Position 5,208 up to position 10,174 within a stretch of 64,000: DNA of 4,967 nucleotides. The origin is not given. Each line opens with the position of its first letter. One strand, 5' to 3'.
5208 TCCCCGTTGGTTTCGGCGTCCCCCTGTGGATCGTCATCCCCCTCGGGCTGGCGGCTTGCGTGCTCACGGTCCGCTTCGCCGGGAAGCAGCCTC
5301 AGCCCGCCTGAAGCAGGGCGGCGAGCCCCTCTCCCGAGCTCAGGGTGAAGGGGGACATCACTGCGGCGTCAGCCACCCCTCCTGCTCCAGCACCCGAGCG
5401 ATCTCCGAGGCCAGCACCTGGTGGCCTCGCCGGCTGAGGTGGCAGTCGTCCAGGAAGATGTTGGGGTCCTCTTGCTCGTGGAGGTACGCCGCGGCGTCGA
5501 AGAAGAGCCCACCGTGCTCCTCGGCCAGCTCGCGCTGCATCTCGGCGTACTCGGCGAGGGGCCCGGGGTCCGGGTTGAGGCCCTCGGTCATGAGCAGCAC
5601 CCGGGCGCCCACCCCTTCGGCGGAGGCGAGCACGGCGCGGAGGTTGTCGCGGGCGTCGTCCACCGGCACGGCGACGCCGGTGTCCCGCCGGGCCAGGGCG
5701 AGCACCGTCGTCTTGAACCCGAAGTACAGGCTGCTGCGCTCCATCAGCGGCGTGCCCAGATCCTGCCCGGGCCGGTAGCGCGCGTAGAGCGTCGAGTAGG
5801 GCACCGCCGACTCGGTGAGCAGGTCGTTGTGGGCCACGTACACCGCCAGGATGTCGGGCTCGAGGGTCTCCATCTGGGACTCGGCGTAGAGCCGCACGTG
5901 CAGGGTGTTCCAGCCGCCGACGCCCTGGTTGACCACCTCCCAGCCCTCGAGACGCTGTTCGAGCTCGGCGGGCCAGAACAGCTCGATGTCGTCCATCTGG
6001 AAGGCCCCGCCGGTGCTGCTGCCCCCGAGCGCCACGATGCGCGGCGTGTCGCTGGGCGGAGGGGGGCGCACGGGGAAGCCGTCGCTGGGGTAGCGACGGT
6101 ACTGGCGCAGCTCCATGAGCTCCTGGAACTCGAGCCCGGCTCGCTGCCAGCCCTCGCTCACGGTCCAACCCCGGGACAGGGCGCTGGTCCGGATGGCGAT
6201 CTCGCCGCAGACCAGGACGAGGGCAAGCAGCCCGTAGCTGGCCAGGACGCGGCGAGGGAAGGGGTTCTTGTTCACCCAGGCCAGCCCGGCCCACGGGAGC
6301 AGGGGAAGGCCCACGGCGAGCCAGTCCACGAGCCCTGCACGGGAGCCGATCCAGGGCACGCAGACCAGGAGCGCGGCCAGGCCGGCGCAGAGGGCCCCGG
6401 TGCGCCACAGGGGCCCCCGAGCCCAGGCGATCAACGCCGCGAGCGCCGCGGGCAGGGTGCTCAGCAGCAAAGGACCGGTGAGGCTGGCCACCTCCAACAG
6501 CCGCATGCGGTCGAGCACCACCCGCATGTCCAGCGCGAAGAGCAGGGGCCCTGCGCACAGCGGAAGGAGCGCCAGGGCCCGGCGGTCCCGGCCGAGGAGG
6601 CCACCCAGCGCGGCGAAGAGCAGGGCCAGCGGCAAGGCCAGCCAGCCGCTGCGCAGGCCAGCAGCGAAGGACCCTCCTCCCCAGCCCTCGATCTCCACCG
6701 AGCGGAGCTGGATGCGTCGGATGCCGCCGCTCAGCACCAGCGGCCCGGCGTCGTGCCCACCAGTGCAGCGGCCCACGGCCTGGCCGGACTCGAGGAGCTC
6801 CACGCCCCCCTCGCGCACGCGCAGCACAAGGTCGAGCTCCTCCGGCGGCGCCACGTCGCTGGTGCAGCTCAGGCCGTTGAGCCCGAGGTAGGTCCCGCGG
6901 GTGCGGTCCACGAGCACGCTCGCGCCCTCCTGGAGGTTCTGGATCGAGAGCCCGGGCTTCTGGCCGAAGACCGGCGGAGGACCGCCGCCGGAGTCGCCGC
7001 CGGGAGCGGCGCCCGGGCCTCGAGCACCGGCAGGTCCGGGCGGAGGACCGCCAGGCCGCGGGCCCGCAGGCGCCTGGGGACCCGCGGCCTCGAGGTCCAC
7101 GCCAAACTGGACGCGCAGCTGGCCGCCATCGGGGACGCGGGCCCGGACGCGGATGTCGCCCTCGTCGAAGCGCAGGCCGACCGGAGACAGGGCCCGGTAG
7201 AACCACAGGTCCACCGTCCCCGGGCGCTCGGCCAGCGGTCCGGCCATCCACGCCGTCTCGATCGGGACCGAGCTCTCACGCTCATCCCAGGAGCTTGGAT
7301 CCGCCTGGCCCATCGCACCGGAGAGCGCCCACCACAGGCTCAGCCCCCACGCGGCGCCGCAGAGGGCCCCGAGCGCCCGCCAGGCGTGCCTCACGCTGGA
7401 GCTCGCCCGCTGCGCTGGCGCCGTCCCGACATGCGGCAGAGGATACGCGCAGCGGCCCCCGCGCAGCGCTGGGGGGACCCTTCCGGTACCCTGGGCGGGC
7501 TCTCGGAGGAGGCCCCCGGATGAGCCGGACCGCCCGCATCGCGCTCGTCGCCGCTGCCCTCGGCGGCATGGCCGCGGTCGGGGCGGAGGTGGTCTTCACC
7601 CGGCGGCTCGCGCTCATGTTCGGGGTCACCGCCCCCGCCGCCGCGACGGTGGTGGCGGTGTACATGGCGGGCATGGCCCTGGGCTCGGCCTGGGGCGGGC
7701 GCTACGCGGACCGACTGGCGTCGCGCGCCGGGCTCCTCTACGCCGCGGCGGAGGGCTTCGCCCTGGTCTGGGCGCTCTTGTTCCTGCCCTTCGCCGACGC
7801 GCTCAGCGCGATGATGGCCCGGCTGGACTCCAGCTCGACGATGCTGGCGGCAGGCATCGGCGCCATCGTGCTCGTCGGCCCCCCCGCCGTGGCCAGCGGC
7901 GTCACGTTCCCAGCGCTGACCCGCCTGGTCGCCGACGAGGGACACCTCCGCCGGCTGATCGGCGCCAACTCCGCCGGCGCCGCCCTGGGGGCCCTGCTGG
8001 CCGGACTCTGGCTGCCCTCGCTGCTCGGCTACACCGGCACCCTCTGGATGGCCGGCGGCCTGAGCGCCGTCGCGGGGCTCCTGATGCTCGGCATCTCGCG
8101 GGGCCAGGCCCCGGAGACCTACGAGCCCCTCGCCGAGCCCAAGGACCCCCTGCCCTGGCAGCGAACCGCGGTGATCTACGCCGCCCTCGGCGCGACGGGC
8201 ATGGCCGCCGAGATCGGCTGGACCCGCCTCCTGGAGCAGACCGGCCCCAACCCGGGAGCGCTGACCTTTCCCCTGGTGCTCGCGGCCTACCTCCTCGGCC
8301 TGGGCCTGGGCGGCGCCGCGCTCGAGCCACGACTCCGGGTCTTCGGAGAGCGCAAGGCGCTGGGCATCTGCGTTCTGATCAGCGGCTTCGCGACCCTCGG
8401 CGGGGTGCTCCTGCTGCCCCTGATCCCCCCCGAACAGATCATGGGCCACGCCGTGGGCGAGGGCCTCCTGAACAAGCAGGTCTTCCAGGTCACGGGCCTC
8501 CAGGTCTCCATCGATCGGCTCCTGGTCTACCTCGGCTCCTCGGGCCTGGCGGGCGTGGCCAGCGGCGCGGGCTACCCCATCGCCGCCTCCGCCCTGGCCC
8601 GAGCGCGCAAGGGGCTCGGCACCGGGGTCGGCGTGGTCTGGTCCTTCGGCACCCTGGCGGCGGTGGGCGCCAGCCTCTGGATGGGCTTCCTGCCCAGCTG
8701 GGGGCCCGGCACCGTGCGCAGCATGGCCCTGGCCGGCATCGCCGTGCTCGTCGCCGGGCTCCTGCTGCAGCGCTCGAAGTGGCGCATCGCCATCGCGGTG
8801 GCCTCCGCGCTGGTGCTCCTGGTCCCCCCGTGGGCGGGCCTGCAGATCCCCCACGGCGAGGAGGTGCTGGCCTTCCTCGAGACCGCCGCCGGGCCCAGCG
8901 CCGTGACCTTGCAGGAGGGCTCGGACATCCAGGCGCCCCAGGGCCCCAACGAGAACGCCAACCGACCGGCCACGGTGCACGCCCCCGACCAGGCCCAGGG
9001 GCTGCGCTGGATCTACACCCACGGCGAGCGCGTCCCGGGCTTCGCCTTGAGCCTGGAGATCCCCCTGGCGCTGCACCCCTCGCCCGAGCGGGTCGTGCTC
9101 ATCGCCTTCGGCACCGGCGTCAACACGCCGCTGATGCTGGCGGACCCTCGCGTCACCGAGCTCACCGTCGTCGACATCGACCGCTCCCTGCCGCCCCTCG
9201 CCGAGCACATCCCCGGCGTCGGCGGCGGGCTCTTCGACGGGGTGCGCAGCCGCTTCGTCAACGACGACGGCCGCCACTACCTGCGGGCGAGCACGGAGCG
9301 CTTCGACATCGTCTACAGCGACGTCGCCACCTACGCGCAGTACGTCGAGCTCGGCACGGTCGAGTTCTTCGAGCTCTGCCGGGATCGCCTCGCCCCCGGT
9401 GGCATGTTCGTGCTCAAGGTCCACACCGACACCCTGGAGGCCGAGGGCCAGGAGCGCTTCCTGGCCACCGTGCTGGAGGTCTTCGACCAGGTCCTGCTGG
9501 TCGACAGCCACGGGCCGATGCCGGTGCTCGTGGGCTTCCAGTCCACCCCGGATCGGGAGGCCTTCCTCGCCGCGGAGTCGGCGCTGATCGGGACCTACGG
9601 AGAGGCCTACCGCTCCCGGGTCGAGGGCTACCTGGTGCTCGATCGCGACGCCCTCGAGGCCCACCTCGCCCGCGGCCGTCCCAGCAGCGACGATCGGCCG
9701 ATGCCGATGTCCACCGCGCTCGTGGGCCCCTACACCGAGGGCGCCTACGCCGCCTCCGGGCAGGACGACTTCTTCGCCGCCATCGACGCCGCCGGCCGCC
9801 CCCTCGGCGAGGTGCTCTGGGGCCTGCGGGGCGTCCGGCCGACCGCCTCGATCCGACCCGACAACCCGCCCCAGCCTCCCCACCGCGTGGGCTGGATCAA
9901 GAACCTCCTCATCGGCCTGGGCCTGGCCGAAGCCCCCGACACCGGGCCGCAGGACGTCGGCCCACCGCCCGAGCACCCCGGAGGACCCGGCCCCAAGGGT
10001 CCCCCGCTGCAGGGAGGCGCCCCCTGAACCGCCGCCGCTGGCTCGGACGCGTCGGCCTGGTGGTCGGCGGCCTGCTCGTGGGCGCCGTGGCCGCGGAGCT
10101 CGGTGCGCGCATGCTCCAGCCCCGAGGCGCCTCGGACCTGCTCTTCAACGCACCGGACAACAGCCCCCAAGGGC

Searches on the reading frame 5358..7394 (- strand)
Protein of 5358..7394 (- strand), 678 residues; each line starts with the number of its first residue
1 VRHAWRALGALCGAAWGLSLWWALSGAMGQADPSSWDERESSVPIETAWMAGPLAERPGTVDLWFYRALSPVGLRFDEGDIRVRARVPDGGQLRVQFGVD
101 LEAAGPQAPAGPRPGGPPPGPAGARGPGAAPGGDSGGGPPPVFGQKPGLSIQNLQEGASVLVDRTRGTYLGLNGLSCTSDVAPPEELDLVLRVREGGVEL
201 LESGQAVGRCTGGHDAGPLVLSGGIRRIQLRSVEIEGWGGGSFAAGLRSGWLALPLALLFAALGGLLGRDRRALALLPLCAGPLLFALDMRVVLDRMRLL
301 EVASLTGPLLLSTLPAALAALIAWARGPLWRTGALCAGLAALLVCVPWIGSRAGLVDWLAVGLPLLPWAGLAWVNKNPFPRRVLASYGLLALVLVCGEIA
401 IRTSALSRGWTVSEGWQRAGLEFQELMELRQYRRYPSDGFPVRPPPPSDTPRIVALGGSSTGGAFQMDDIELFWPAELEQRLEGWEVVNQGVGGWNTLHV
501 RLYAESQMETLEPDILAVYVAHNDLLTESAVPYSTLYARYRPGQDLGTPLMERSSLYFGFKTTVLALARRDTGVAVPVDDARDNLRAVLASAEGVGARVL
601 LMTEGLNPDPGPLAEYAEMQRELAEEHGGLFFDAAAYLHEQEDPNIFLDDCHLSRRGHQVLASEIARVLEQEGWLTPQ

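Call 7: search_protein_families(library=pfam, proteins=[window:5358-7394:-], max_evalue=0.01)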
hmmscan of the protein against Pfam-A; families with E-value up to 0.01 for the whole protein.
window:5358-7394:- (678 aa): 1 family
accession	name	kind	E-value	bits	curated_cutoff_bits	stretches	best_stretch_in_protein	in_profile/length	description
PF13472.12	Lipase_GDSL_2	-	3.2e-15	57.5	32.9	1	455-660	1-178/178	GDSL-like Lipase/Acylhydrolase family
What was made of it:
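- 5358..7394 (-): g05: 678-aa membrane protein with a large N-terminal extracytoplasmic region, about 6 TM helices and a C-terminal SGNH domain predicted to be periplasmic. Lipase_GDSL_2 at 3e-15 (call 7).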

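Call 9: search_protein_families(library=ncbifam, proteins=[window:5358-7394:-], max_evalue=0.1)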
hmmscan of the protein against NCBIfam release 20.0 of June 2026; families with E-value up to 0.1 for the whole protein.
window:5358-7394:- (678 aa): 0 families

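Call 102: search_solved_structures(query=window:5358-7394:-, max_evalue=0.01)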
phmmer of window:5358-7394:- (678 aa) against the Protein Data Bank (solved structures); distinct sequences matched with E-value up to 0.01: 1.
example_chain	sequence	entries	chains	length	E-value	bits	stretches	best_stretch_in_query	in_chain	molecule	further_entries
9otv_A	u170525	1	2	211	0.007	17.9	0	560-671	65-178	Lysophospholipase L1-like esterase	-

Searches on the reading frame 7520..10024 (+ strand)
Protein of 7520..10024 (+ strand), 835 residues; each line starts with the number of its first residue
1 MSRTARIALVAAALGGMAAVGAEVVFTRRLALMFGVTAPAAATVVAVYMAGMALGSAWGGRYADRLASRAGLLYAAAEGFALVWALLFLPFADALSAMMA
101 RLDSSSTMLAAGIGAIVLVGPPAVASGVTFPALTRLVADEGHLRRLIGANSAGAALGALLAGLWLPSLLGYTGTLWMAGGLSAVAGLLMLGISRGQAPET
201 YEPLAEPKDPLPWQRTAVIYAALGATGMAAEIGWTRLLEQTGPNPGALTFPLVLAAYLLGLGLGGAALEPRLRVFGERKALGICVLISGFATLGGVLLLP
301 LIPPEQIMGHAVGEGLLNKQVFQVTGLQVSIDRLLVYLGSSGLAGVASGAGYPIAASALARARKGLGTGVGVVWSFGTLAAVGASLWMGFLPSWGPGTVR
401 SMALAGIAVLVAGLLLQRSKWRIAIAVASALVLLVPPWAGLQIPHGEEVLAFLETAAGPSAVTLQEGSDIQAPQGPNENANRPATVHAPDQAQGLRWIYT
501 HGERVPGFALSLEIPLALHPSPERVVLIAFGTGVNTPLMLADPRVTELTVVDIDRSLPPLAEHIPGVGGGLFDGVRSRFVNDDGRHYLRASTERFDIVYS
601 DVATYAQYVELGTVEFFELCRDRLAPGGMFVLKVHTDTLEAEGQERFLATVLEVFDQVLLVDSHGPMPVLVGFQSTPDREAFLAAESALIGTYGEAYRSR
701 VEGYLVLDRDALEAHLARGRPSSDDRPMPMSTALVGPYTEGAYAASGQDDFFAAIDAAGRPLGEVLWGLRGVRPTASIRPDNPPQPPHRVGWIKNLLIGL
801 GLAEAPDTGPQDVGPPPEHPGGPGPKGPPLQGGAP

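Call 7: search_protein_families(library=pfam, proteins=[window:7520-10024:+], max_evalue=0.01)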
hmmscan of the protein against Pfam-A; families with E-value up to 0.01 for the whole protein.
window:7520-10024:+ (835 aa): 2 families
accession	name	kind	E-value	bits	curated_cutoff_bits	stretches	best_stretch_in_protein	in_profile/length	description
PF01564.23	Spermine_synth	-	9.3e-08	32.3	22.9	1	514-656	11-154/186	Spermine/spermidine synthase domain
PF07690.21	MFS_1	-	0.00056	19.4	33.4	1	30-382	23-344/347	Major Facilitator Superfamily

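Call 9: search_protein_families(library=ncbifam, proteins=[window:7520-10024:+], max_evalue=0.1)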
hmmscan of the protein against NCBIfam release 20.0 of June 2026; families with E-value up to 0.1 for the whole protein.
window:7520-10024:+ (835 aa): 6 families
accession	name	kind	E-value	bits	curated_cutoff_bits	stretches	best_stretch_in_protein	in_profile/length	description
NF037959.1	MFS_SpdSyn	subfamily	1.3e-18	67.1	40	2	537-658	290-409/480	fused MFS/spermidine synthase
NF002010.0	PRK00811.1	equivalog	5.2e-15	55.4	260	1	514-662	71-221/287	polyamine aminopropyltransferase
TIGR00417.1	speE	equivalog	8.3e-11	41.6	249.55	1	513-660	64-212/271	spermidine synthase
NF002956.0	PRK03612.1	equivalog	7.6e-08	31.2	472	1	516-633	294-416/522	polyamine aminopropyltransferase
NF003380.0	PRK04457.1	equivalog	4.3e-07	29.2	304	1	516-681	64-226/265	polyamine aminopropyltransferase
NF008390.0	PRK11188.1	equivalog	0.031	13.9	269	1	617-658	148-185/209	23S rRNA (uridine(2552)-2'-O)-methyltransferase RlmE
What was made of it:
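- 7520..10027 (+): g06: fused 12-TM MFS-like domain and spermidine-synthase-like domain (835 aa). NF037959 at 67 bits, above the 40-bit cut-off (call 9).
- Checked: g06 (7520..10027): NF037959 fused MFS/spermidine synthase, 67 bits, above the 40-bit cut-off (call 9).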

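Call 54: find_related_loci(query=window:7520-10024:+, collection=metagenome_contigs, flank=10000)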
Query window:7520-10024:+ (835 aa) in metagenome_contigs; peptide patterns used: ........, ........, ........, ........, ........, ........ (x = any residue, [..] = any of these).
148 stretches matched a pattern; 41 encode a relative of the query (tblastn E <= 1e-3); 41 distinct loci.
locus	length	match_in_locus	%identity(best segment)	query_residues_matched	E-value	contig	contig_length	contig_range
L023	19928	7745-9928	52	5-769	2e-175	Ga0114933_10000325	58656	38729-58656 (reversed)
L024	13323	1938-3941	26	6-657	2e-27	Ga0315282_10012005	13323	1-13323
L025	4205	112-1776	26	116-668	3e-13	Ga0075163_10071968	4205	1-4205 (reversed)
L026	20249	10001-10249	41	578-659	2e-12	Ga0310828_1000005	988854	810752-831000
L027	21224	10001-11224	38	16-659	3e-12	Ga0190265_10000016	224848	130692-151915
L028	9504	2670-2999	38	546-659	5e-12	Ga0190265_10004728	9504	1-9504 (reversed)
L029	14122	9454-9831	35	551-669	5e-12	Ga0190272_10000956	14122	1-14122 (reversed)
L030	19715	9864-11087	38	16-659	7e-12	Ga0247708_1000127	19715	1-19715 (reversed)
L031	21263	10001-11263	30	2-658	1e-11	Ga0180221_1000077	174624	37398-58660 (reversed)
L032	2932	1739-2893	40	16-636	3e-11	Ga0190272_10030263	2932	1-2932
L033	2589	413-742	38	546-659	3e-11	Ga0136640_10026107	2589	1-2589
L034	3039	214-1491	39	16-667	4e-11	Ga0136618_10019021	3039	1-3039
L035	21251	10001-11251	29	6-658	5e-11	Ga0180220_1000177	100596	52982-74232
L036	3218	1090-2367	39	16-667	6e-11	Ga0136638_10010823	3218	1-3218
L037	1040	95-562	31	503-658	3e-11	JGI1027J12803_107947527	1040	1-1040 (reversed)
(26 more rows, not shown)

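Call 83: search_solved_structures(query=window:7520-10024:+, max_evalue=0.01, show_alignments=2)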
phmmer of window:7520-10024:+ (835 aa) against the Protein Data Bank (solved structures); distinct sequences matched with E-value up to 0.01: 15.
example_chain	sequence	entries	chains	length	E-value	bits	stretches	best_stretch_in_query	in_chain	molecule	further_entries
1uir_A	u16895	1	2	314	3.1e-14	55.5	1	516-667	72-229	Polyamine Aminopropyltransferase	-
3anx_A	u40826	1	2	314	3.3e-14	55.4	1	516-667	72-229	spermidine synthase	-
3o4f_A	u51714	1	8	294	1.5e-10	43.3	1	511-634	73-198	Spermidine synthase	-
1iy9_A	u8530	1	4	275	1.2e-07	33.8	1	512-637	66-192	Spermidine synthase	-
1inl_A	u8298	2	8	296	1.2e-07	33.7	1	512-633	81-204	Spermidine synthase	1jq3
7xif_A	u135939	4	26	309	2.4e-06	29.4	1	515-632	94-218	Polyamine aminopropyltransferase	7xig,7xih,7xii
2b2c_A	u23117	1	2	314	6.5e-06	28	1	512-630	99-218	spermidine synthase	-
6bq2_A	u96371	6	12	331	2.3e-05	26.2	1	516-667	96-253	Thermospermine synthase ACAULIS protein | Thermospermine synthase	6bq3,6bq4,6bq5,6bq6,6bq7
3gjy_A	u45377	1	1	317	6.6e-05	24.7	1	576-662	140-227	Spermidine synthase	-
6qmm_B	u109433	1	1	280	0.00015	23.5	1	514-658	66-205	Polyamine aminopropyltransferase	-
6qmm_A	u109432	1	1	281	0.00034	22.3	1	514-658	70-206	Polyamine aminopropyltransferase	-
2e5w_A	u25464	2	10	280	0.00062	21.5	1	515-658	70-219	Probable spermidine synthase | spermidine synthase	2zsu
2o05_A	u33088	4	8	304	0.00065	21.4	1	512-629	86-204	Spermidine synthase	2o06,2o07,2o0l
3rw9_A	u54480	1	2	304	0.00065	21.4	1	512-629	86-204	Spermidine synthase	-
9q41_A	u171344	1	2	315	0.00066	21.4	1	512-629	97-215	Spermidine synthase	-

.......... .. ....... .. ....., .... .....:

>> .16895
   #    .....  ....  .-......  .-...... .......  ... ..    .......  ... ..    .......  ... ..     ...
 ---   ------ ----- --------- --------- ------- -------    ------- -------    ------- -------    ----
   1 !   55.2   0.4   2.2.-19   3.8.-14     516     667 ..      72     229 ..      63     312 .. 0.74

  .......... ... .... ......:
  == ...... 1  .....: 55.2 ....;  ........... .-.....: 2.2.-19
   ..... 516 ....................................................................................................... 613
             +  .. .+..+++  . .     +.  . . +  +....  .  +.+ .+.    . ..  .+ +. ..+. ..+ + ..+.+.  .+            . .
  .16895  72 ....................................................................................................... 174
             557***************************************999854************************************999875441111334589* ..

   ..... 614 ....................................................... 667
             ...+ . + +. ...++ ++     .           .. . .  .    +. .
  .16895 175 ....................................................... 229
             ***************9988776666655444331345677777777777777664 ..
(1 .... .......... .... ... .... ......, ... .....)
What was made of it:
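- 7520..10027 (+): Alignment to T. thermophilus SpeE shows GGGEG changed to FGTGV and DLTDP changed to DVATY (call 83).
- On Spermidine synthase / aminopropyltransferase (g06 C-terminal domain): Only the first Asp is kept (call 83).
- The g06 domain has lost the acidic residue of GGG(D/E)G and the second Asp of the D-x-x-D-P motif (call 83).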
